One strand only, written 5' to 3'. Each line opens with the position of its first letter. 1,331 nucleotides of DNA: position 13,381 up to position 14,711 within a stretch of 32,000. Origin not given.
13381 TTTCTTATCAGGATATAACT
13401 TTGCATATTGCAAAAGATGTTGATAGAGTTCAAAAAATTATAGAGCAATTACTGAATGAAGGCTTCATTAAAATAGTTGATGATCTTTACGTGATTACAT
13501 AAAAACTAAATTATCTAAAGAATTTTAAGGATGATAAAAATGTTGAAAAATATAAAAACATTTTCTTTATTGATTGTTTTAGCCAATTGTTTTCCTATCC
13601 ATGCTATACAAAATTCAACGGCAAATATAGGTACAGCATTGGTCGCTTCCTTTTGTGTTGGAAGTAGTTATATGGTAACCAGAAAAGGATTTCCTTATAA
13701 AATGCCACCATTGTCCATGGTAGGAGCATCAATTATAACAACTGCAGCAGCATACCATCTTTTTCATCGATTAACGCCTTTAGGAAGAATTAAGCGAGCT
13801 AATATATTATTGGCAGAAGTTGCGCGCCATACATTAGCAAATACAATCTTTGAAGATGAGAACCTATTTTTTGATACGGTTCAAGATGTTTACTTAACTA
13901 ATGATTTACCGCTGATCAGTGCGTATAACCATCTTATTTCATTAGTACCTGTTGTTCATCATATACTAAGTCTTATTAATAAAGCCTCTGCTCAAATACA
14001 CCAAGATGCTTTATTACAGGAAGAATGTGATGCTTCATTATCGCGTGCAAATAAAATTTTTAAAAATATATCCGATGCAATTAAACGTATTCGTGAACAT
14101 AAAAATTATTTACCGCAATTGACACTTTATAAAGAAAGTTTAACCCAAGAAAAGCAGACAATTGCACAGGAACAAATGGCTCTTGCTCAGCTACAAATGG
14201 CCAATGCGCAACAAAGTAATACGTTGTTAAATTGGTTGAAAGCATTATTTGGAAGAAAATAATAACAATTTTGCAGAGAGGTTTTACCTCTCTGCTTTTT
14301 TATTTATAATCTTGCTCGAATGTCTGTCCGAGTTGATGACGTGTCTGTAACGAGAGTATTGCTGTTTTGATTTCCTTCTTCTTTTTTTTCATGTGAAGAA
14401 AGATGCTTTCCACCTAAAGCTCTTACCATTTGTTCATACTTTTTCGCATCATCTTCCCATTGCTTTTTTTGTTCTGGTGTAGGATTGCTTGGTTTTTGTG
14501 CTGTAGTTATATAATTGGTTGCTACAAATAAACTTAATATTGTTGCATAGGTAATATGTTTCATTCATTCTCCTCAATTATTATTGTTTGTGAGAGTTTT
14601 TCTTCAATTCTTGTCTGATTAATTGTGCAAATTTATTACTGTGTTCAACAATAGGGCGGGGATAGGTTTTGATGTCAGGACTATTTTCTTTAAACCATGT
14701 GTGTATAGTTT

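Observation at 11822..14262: Paralogous 'signal + bilobed hydrophobic + long coiled coil' proteins bracketing the glycosylase gene; one has SNARE-like tail-anchored topology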

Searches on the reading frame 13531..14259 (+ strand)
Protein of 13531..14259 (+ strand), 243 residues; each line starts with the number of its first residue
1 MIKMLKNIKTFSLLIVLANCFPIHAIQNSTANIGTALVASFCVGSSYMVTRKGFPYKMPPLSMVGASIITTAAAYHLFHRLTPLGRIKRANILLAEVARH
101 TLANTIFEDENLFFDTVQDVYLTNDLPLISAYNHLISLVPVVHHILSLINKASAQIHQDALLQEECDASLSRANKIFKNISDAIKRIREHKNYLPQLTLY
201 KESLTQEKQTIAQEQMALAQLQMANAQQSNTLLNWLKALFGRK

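Call 4: search_protein_families(library=pfam, proteins=[window:13531-14259:+], max_evalue=1)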
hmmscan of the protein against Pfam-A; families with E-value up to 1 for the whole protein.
window:13531-14259:+ (243 aa): 3 families
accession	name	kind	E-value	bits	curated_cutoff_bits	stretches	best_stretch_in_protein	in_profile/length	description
PF11111.15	CENP-M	-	0.045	13.5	25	1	79-176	5-102/174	Centromere protein M (CENP-M)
PF12818.12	Tegument_dsDNA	-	0.081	12.5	27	1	112-163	150-201/277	dsDNA viral tegument protein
PF00892.27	EamA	-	0.23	12.2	28.2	1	35-76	6-46/135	EamA-like transporter family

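Call 8: find_homologous_proteins(query=window:13531-14259:+, max_evalue=0.01)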
Query window:13531-14259:+ (243 aa): 118 proteins with E <= 0.01 among 485 candidates.
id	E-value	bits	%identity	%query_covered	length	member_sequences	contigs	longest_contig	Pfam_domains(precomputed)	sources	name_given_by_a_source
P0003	5.7e-151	518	100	99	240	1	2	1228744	-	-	-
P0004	1.1e-132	458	89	97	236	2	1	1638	-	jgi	-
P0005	4.7e-99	349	67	100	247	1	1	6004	-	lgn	-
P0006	3.3e-97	343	69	97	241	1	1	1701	-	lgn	-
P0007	4.2e-97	342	68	99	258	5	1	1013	-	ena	-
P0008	9.4e-96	338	69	97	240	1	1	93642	-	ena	-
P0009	4.0e-94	332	67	95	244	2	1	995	-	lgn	-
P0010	4.7e-94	332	64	100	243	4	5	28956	-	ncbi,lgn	-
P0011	4.8e-94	332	66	97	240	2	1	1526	-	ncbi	-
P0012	6.4e-94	332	63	100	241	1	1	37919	-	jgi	jgi:hypothetical protein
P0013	2.4e-93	330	66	96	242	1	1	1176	-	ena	-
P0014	3.7e-93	329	66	99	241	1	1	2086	-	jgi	jgi:hypothetical protein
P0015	2.0e-92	327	64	99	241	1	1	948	-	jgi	jgi:hypothetical protein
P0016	1.7e-91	324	69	91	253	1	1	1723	-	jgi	jgi:hypothetical protein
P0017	2.6e-91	323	66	96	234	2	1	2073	-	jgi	-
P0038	1.3e-86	308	61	98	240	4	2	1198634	-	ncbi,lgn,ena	-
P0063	2.5e-82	294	60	98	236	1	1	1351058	-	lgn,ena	-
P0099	3.4e-65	238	53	98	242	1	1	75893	-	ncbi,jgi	jgi:hypothetical protein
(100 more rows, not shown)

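Call 12: find_encoding_contigs(protein=P0038, flank=6000, max_places=2)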
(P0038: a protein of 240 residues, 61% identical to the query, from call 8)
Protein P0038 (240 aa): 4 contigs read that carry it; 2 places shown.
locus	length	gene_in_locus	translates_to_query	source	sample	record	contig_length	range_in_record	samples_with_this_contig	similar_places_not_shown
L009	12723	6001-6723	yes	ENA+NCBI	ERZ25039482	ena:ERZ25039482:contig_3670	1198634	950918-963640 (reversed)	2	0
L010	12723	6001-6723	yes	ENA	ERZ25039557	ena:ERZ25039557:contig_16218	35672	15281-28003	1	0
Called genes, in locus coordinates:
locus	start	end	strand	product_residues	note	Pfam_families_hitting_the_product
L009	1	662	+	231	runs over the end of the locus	-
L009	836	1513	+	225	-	-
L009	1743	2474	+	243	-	-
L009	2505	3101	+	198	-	-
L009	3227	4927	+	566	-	PF00270:DEAD, PF00271:Helicase_C, PF28538:Helicase_helical, PF03880:DbpA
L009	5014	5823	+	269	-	PF00730:HhH-GPD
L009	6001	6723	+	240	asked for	-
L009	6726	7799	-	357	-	-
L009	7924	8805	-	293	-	PF12796:Ank_2 (faint)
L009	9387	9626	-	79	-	-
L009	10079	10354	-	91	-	PF02637:GatB_Yqey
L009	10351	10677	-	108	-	PF02637:GatB_Yqey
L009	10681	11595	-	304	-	PF02934:GatB_N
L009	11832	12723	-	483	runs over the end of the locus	PF10150:RNase_E_G, PF20833:RNase_E_G_Thio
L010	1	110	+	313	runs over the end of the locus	PF01636:APH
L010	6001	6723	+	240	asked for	-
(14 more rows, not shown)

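Call 13: find_encoding_contigs(protein=P0063, flank=6000, max_places=2)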
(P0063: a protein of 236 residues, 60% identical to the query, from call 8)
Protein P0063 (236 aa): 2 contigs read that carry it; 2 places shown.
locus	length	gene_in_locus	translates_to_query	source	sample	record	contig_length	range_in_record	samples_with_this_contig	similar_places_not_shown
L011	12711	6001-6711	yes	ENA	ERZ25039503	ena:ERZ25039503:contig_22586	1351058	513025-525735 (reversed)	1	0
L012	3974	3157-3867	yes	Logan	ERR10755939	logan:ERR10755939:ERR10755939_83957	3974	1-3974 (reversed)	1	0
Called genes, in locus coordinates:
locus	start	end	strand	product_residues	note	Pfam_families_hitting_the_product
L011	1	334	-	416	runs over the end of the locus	PF00004:AAA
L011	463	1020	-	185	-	-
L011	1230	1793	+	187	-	-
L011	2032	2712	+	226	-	PF00270:DEAD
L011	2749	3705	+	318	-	PF00271:Helicase_C, PF28538:Helicase_helical, PF03880:DbpA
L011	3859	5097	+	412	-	-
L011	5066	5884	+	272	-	PF00730:HhH-GPD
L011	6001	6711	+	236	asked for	-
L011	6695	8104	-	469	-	PF00875:DNA_photolyase, PF03441:FAD_binding_7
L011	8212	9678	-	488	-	PF02934:GatB_N, PF02637:GatB_Yqey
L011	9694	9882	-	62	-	PF20833:RNase_E_G_Thio (faint)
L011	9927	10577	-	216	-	PF10150:RNase_E_G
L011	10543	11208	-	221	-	PF10150:RNase_E_G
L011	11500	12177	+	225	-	PF00691:OmpA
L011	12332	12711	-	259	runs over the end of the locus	-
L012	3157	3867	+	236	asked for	-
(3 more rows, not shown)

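Call 14: find_encoding_contigs(protein=P0099, flank=6000, max_places=2)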
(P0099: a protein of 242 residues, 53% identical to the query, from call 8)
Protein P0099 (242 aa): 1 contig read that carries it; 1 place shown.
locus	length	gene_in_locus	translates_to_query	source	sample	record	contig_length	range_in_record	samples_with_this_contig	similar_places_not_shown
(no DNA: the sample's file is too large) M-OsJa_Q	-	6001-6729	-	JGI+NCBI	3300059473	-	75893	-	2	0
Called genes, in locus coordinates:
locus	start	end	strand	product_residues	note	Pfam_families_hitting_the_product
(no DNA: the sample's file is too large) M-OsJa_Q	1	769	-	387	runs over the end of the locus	PF03772:Competence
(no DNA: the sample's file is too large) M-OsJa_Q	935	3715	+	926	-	PF00675:Peptidase_M16, PF05193:Peptidase_M16_C, PF00675:Peptidase_M16, PF05193:Peptidase_M16_C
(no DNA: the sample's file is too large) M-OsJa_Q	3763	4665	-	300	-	PF00056:Ldh_1_N, PF03721:UDPG_MGDP_dh_N (weak), PF02866:Ldh_1_C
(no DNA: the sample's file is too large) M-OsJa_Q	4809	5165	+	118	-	-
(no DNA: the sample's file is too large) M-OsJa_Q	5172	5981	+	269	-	PF00730:HhH-GPD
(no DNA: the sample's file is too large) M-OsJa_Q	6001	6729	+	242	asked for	-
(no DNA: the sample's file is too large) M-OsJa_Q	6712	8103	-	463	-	PF00875:DNA_photolyase, PF03441:FAD_binding_7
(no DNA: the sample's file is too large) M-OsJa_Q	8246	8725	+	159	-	PF03073:TspO_MBR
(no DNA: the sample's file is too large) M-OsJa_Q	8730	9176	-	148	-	-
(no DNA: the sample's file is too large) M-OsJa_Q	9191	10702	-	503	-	PF02934:GatB_N, PF02637:GatB_Yqey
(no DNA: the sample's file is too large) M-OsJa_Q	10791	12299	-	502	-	PF00575:S1 (faint), PF10150:RNase_E_G, PF20833:RNase_E_G_Thio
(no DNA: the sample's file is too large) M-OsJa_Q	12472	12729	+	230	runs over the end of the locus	PF00691:OmpA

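Call 21: predict_structure(alignment_id=A1)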
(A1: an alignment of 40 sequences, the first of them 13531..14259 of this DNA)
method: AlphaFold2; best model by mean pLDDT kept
length: 243 residues; sequences in the alignment: 40
mean_pLDDT: 88.3   pTM: 0.69
mean pLDDT of the five models: 88.3, 87.6, 84.8, 84.5, 84.0
residues with pLDDT >= 90: 132; 70-90: 93; 50-70: 18; < 50: 0
segments of 3 or more residues with pLDDT < 50: none
pLDDT, mean of each block of 10 residues (from residue 1): 69 71 72 92 90 77 92 92 94 98 96 95 90 96 97 91 97 98 95 83 87 89 84 82 61
secondary structure, 60 per line:
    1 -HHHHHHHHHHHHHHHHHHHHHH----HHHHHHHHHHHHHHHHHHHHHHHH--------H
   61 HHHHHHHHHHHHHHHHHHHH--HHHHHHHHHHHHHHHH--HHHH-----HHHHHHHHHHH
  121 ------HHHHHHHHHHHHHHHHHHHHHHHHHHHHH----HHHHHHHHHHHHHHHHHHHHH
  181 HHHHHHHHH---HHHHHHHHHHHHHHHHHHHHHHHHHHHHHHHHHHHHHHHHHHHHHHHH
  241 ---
elements in order: H2-23 H28-51 H60-80 H83-98 H101-104 H110-120 H127-155 H160-189 H193-240

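Call 22: search_protein_representatives(alignment_id=A1)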
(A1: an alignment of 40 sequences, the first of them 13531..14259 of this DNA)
Query: 40 sequences, 241 profile positions. Proteins with E-value up to 0.001 (for the whole library): 240; up to 1e-10: 99; up to 1e-30: 39. The best 150 are listed.
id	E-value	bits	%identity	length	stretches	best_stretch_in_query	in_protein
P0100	2.0e-114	397.5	-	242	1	2-240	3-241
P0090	8.2e-106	369.3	-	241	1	3-240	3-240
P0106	7.4e-102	356.3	-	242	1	2-240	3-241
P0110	2.2e-96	338.4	-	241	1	4-239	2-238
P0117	1.5e-94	332.4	-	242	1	2-240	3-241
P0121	3.3e-93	328.0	-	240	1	3-239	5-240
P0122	8.0e-80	284.2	-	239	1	4-239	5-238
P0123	4.7e-77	275.1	-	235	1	6-238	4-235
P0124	1.7e-76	273.3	-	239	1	4-239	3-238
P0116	8.4e-73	261.2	-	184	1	8-189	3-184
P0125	8.8e-70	251.3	-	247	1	6-239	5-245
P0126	1.2e-69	250.9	-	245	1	1-239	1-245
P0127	4.7e-62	226.0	-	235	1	7-239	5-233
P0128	4.8e-60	219.4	-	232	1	7-239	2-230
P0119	4.3e-57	209.8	-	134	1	24-156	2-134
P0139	2.0e-37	145.4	-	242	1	10-227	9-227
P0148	1.9e-32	129.1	-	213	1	9-223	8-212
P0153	1.3e-30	123.1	-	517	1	11-227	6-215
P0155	5.9e-26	107.8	-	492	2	8-229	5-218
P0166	4.8e-21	91.7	-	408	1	17-230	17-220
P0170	8.3e-19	84.4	-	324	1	4-235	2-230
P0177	3.6e-17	79.0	-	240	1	14-227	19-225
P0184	1.3e-14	70.7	-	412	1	74-230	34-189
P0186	2.7e-14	69.6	-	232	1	7-191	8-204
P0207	4.3e-11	59.2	-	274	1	11-207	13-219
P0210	6.3e-11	58.6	-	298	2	62-213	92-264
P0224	1.3e-09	54.4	-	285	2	63-207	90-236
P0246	1.4e-08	51.0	-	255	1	10-212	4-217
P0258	4.5e-08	49.3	-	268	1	9-219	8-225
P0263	1.5e-07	47.6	-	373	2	2-166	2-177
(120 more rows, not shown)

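Call 24: search_solved_structures(query=A1, max_evalue=10)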
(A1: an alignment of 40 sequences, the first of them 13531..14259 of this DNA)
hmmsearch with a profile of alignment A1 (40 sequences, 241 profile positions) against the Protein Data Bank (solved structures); distinct sequences matched with E-value up to 10: 2.
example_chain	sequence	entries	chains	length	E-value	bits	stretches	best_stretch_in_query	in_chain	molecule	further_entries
9r1o_A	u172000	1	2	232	0.42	13.3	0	139-185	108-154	sc-apCC-6-DPH-NR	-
9tfy_C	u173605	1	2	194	1.9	11.2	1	109-175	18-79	Casein kinase II subunit beta-1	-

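Call 25: fold_search(model_id=the predicted structure, library=pdb)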
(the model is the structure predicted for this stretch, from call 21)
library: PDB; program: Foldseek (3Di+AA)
matches with E <= 10: 523; with E <= 0.001: 0
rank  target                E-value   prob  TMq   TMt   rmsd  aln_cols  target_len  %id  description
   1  3q84_H                1.6e-01  0.66  0.27  0.23  30.6       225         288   11  Crystal structure of human PACSIN 1 F-BAR domain (released 2012-02-22)
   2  3rpu_X                2.8e-01  0.38  0.22  0.18  20.8       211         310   13  Crystal structure of the MukE-MukF complex (released 2012-03-14)
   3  4bne_B                3.3e-01  0.25  0.21  0.18  31.9       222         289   12  Pacsin2 Interacts with Membranes and Actin-Filaments (released 2014-05-14)
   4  4bne_A                3.5e-01  0.23  0.21  0.18  32.4       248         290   12  Pacsin2 Interacts with Membranes and Actin-Filaments (released 2014-05-14)
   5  3q84_A                3.5e-01  0.21  0.21  0.19  30.0       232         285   13  Crystal structure of human PACSIN 1 F-BAR domain (released 2012-02-22)
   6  9gm9_D                3.9e-01  0.38  0.22  0.18  18.2       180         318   13  MukBEF in a DNA capture state (released 2025-03-26)
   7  3zcj_A                4.8e-01  0.18  0.18  0.20  19.8       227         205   14  Crystal structure of Helicobacter pylori T4SS protein CagL in a tetragonal crystal form with a helical RGD-motif (6 Mo (released 2013-10-09)
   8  1u89_MODEL_1_A        5.0e-01  0.66  0.25  0.40  12.2       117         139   16  Solution structure of VBS2 fragment of talin (released 2005-01-18)
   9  7nz2_C1               5.3e-01  0.20  0.20  0.12  19.5       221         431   14  Cryo-EM structure of the MukBEF-MatP-DNA tetrad (released 2021-07-07)
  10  3uum_B                5.5e-01  0.57  0.25  0.41   8.1       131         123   13  Crystal Structure of N-terminal first spectrin repeat of utrophin (released 2012-09-19)
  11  2yfa_A                5.5e-01  0.20  0.19  0.19  22.6       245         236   14  X-ray structure of McpS ligand binding domain in complex with malate (released 2012-04-18)
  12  3zcj_E                5.5e-01  0.14  0.16  0.20  18.4       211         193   14  Crystal structure of Helicobacter pylori T4SS protein CagL in a tetragonal crystal form with a helical RGD-motif (6 Mo (released 2013-10-09)
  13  3euh_B                5.8e-01  0.21  0.20  0.16  20.5       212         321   14  Crystal Structure of the MukE-MukF Complex (released 2009-01-20)
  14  2yfa_B                6.5e-01  0.23  0.21  0.22  23.4       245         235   11  X-ray structure of McpS ligand binding domain in complex with malate (released 2012-04-18)
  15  3q84_B                6.8e-01  0.30  0.26  0.22  29.3       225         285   11  Crystal structure of human PACSIN 1 F-BAR domain (released 2012-02-22)
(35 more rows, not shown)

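Call 28: search_protein_families(library=pfam, proteins=[P0153, P0155, P0166, P0184, P0170, P0263, P0210], max_evalue=0.01)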
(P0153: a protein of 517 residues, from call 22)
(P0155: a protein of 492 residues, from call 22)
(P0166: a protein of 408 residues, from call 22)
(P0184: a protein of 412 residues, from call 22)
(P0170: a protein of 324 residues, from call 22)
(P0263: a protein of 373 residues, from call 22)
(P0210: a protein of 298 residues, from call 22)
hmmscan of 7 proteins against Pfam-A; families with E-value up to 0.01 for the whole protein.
P0153 (517 aa): 9 families
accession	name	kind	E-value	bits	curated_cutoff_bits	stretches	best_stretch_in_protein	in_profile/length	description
PF13639.12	zf-RING_2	-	3.4e-08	34.1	27.3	1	458-504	2-44/44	Ring finger domain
PF13920.12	zf-C3HC4_3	-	1.4e-07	31.7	27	1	457-507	3-46/49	Zinc finger, C3HC4 type (RING finger)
PF24921.1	RING_XB3-XBAT31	-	0.00011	22.6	50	1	459-506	2-54/57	E3 ubiquitin-protein ligase XB3/XBAT31 RING finger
PF14634.12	zf-RING_5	-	0.00027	21.3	27.9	1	459-504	2-42/43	zinc-RING finger domain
PF00097.31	zf-C3HC4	-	0.00032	20.9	21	1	459-503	1-40/40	Zinc finger, C3HC4 type (RING finger)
PF15990.10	UPF0767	-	0.0005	20.6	27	0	42-113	7-77/83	UPF0767 family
PF13923.12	zf-C3HC4_2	-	0.00062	20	27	1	459-503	2-40/40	Zinc finger, C3HC4 type (RING finger)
PF13445.12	zf-RING_UBOX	-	0.00075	19.9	25.2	1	459-501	1-39/39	RING-type zinc-finger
PF17123.11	zf-RING_11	-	0.0029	17.7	27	1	459-480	2-22/29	RING-like zinc finger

P0155 (492 aa): 7 families
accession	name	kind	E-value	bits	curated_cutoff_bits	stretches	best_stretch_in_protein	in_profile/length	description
PF13639.12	zf-RING_2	-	9.6e-09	35.8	27.3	1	433-479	2-44/44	Ring finger domain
PF13920.12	zf-C3HC4_3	-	1.3e-07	31.7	27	1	431-482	2-46/49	Zinc finger, C3HC4 type (RING finger)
PF14634.12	zf-RING_5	-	2.3e-05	24.7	27.9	1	433-479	1-42/43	zinc-RING finger domain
PF17123.11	zf-RING_11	-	4.2e-05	23.6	27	1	433-455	1-22/29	RING-like zinc finger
PF24921.1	RING_XB3-XBAT31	-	7.8e-05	23.1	50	1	434-482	2-55/57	E3 ubiquitin-protein ligase XB3/XBAT31 RING finger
PF13445.12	zf-RING_UBOX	-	9.1e-05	22.8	25.2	1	434-476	1-39/39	RING-type zinc-finger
PF00097.31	zf-C3HC4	-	0.00014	22.1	21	1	434-478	1-40/40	Zinc finger, C3HC4 type (RING finger)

P0166 (408 aa): 0 families

P0184 (412 aa): 7 families
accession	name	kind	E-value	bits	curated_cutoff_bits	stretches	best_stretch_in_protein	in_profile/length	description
PF13639.12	zf-RING_2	-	5.4e-06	27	27.3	1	348-398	2-44/44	Ring finger domain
PF13920.12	zf-C3HC4_3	-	7.3e-06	26.1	27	1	346-402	2-47/49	Zinc finger, C3HC4 type (RING finger)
PF14634.12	zf-RING_5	-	2.4e-05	24.7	27.9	1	349-398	2-42/43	zinc-RING finger domain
PF13445.12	zf-RING_UBOX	-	0.00015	22.1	25.2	1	349-395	1-39/39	RING-type zinc-finger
PF24921.1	RING_XB3-XBAT31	-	0.00092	19.7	50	1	349-401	2-55/57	E3 ubiquitin-protein ligase XB3/XBAT31 RING finger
PF00097.31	zf-C3HC4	-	0.003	17.8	21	1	349-397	1-40/40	Zinc finger, C3HC4 type (RING finger)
PF14447.12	Prok-RING_4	-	0.0088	16.4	27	0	349-404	1-43/46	Prokaryotic RING finger family 4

P0170 (324 aa): 7 families
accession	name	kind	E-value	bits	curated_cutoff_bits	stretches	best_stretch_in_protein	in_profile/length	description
PF13920.12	zf-C3HC4_3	-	1.1e-06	28.8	27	1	256-312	2-47/49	Zinc finger, C3HC4 type (RING finger)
PF13639.12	zf-RING_2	-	1.4e-06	28.9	27.3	1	258-308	2-44/44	Ring finger domain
PF14634.12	zf-RING_5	-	1.4e-05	25.4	27.9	1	259-309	2-43/43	zinc-RING finger domain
PF13445.12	zf-RING_UBOX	-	7.4e-05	23.1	25.2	1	259-305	1-39/39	RING-type zinc-finger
PF14447.12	Prok-RING_4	-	9.6e-05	22.6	27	1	259-313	1-42/46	Prokaryotic RING finger family 4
PF24921.1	RING_XB3-XBAT31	-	0.0045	17.5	50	0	259-311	2-55/57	E3 ubiquitin-protein ligase XB3/XBAT31 RING finger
PF00097.31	zf-C3HC4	-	0.0078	16.5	21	0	259-307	1-40/40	Zinc finger, C3HC4 type (RING finger)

P0263 (373 aa): 1 family
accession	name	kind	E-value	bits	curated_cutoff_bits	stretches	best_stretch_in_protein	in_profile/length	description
PF01384.25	PHO4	-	0.0026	17.2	33.7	1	8-207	69-183/350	Phosphate transporter family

P0210 (298 aa): 0 families

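Call 51: fold_search(model_id=the predicted structure, library=viral)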
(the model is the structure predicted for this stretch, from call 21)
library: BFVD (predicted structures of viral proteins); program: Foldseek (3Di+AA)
matches with E <= 10: 610; with E <= 0.001: 0
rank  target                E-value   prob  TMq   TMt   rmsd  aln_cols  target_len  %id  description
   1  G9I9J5                4.5e-02  0.87  0.25  0.18  24.6       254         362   12  (no name in the UniProt tables at hand)
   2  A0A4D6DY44            1.1e-01  0.57  0.23  0.23  23.1       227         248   12  Uncharacterized protein [Edwardsiella phage pEt-SU]
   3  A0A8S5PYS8            1.5e-01  0.25  0.15  0.06  32.4       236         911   10  Tail fiber protein [Podoviridae sp. ctIlO27]
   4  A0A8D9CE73            1.7e-01  0.28  0.17  0.13  30.3       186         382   10  Uncharacterized protein [uncultured marine phage]
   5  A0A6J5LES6            2.5e-01  0.60  0.20  0.17  27.9       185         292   17  Intramolecular chaperone auto-processing domain containing protein [uncultured Caudovirales phage]
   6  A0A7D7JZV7            2.8e-01  0.38  0.21  0.11  34.5       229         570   13  (no name in the UniProt tables at hand)
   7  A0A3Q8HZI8            2.8e-01  0.18  0.17  0.05  30.7       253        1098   15  (no name in the UniProt tables at hand)
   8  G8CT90                3.2e-01  0.96  0.29  0.55   8.6       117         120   14  (no name in the UniProt tables at hand)
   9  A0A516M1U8            4.4e-01  0.23  0.18  0.22  17.0       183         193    9  (no name in the UniProt tables at hand)
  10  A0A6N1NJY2            4.4e-01  0.20  0.18  0.10  23.7       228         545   12  Zinc ABC transporter ATP-binding protein [Tupanvirus soda lake]
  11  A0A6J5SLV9            4.6e-01  0.44  0.19  0.31  15.9       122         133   13  Uncharacterized protein [uncultured Caudovirales phage]
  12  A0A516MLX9            4.6e-01  0.44  0.19  0.31  18.1       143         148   12  (no name in the UniProt tables at hand)
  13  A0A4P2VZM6            4.9e-01  0.33  0.21  0.24  19.5       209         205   16  ORF3 [Lentinula edodes negative-strand RNA virus 1]
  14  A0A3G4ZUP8            4.9e-01  0.15  0.16  0.20  17.3       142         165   12  Uncharacterized protein [Barrevirus sp.]
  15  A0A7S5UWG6            5.1e-01  0.77  0.25  0.12  10.1       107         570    9  ATP-dependent helicase protein [Rhizobium phage RHph_TM30]
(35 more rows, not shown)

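Call 62: find_encoding_contigs(protein=P0004, flank=3000, max_places=3)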
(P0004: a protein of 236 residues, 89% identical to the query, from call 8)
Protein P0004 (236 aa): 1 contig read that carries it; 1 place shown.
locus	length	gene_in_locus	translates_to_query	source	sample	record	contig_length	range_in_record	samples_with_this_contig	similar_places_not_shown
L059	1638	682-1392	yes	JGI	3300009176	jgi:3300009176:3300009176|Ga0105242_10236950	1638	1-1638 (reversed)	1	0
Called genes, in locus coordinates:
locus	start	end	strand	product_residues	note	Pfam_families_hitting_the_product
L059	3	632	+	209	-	?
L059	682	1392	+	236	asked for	-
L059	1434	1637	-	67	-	?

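Call 91: list_cluster_members(proteins=[P0153, P0155, P0139, P0148, P0177, P0186, P0207, P0224, P0246, P0258])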
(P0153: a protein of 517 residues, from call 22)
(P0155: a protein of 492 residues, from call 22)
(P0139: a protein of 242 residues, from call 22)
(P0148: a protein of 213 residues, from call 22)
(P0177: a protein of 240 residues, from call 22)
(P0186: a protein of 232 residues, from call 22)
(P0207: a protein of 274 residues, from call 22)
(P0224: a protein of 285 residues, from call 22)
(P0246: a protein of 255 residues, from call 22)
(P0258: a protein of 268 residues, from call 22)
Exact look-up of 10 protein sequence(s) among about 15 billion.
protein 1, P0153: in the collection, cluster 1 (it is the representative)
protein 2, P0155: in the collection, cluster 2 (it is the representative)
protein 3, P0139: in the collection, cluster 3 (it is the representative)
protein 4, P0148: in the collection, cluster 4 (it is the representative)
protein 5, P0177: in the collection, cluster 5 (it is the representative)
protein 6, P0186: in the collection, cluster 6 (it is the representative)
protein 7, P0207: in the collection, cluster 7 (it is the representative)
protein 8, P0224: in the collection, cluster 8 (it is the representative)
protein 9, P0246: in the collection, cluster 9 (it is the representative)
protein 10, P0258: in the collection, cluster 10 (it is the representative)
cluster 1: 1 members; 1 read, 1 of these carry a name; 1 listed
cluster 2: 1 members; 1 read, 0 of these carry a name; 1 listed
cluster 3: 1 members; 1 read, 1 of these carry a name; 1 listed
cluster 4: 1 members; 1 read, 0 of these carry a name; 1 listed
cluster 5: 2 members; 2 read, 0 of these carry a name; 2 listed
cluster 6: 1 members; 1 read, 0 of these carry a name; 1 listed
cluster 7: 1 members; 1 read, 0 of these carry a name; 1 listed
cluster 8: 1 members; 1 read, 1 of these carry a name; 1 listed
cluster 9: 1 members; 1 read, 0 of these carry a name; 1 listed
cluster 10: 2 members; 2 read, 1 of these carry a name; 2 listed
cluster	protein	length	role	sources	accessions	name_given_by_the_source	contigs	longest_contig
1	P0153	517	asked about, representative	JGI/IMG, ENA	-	hypothetical protein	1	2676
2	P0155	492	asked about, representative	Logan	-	-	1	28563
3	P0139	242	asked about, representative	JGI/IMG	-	hypothetical protein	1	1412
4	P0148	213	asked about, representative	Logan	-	-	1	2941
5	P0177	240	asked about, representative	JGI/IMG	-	-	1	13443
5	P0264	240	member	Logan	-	-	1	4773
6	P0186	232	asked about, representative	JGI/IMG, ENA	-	-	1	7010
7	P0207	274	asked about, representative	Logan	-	-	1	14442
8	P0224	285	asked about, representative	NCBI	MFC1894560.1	hypothetical protein ACFLYH_01270 [Candidatus Dependentiae bacterium]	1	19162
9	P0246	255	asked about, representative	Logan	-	-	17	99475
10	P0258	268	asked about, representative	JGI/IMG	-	-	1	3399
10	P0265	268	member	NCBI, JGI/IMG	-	hypothetical protein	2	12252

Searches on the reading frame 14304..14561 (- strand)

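Call 4: search_protein_families(library=pfam, proteins=[window:14304-14561:-], max_evalue=1)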
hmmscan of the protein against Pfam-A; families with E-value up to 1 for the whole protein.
window:14304-14561:- (85 aa): 1 family
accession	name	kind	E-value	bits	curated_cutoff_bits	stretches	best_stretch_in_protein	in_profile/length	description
PF11233.13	DUF3035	-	0.044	14.5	23.2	1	26-84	33-90/141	Protein of unknown function (DUF3035)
